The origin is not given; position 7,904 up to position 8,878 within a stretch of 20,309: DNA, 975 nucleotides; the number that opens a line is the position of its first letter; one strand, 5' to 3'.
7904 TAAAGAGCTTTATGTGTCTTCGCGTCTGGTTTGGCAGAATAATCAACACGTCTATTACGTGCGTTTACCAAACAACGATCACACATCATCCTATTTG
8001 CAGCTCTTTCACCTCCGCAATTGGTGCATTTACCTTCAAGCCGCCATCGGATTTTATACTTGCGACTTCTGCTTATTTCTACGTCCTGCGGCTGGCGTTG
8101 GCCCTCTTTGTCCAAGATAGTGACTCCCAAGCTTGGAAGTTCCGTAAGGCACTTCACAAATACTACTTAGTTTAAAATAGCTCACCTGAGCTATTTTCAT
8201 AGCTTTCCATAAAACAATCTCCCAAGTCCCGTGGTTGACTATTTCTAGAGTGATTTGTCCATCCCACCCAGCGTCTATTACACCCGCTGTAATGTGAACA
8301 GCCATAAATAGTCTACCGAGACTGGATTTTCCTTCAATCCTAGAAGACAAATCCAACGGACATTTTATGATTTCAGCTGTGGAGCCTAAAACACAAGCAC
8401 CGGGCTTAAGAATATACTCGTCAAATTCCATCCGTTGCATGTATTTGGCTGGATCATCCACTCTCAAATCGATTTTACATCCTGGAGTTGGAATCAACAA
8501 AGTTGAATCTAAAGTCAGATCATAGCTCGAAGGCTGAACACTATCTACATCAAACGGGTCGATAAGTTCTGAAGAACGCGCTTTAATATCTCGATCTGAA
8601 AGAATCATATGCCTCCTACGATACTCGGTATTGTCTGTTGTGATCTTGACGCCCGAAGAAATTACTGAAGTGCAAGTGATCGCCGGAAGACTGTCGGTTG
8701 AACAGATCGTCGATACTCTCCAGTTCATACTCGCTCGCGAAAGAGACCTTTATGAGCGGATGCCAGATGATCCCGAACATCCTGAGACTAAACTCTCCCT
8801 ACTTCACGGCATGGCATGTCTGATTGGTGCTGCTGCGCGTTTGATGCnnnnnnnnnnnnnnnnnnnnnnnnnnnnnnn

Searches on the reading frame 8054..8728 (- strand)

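Call 67: search_protein_families(library=pfam, proteins=[window:8054-8728:-], max_evalue=0.001)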
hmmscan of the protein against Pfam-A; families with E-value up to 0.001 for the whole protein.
window:8054-8728:- (224 aa): 3 families
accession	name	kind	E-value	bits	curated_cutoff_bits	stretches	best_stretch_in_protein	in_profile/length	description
PF22769.1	DCD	-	5.1e-33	114.8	27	1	42-186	1-152/153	dCTP deaminase-like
PF00692.24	dUTPase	-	6.8e-08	32.8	22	1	104-188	23-105/129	dUTPase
PF06559.16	DCD_N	-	2e-05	24.9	21.4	1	56-184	22-160/164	2'-deoxycytidine 5'-triphosphate deaminase (DCD) N-terminal domain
